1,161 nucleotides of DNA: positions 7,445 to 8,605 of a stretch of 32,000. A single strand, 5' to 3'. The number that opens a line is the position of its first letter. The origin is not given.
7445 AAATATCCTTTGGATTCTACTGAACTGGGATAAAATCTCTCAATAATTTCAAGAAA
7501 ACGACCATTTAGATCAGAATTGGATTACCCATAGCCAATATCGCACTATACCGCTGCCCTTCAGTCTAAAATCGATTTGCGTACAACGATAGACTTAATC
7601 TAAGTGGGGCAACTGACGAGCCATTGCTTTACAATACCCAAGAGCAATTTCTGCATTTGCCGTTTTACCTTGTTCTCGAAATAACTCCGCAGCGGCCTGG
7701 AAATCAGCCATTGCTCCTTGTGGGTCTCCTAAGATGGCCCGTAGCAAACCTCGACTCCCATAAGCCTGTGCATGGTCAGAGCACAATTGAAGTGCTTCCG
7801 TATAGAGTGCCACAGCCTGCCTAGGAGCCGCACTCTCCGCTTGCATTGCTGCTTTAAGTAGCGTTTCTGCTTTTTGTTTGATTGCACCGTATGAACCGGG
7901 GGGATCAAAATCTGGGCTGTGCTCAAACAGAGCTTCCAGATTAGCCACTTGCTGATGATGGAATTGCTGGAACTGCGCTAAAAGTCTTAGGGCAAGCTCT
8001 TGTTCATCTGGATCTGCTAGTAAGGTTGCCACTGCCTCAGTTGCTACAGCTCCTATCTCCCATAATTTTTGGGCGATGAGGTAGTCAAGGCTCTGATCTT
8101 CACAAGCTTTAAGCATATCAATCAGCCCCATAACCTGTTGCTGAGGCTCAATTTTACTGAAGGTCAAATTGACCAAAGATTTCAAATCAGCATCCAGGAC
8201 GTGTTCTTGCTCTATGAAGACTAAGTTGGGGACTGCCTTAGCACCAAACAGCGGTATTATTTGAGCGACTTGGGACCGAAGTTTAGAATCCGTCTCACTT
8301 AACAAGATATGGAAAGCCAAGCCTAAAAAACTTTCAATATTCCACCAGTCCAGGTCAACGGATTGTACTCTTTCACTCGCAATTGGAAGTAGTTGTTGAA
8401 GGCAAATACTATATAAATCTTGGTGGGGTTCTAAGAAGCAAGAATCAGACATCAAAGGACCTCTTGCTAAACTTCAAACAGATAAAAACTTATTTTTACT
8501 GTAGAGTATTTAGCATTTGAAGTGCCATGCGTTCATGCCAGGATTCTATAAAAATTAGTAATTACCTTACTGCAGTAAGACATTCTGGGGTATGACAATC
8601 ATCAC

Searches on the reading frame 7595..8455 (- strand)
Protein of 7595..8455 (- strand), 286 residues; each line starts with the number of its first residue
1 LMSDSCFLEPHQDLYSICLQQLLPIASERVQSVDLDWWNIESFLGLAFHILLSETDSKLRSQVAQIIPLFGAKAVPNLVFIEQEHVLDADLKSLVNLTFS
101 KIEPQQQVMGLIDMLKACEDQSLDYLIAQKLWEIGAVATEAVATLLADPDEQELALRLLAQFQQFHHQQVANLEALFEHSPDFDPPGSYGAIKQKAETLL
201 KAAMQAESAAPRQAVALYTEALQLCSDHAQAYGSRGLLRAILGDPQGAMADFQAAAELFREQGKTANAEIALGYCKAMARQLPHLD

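Call 12: search_protein_families(library=pfam, proteins=[window:7595-8455:-], max_evalue=0.1)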
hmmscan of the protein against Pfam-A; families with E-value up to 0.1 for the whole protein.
window:7595-8455:- (286 aa): 7 families
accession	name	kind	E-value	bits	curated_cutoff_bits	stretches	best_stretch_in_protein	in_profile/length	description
PF13371.12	TPR_9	-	4.6e-05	23.8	35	1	202-258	3-58/73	Tetratricopeptide repeat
PF00515.34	TPR_1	-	9.9e-05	22.4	27.8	1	229-259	1-31/34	Tetratricopeptide repeat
PF07719.23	TPR_2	-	0.0019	18.6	27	0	229-259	1-31/34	Tetratricopeptide repeat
PF13414.12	TPR_11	-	0.013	15.6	26.8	1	213-238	12-37/42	TPR repeat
PF13432.12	TPR_16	-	0.018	16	32.7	1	211-258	13-60/65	Tetratricopeptide repeat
PF13181.12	TPR_8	-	0.039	14.6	25.7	0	229-259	1-31/34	Tetratricopeptide repeat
PF13431.12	TPR_17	-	0.072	13.8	24.4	0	217-248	1-32/34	Tetratricopeptide repeat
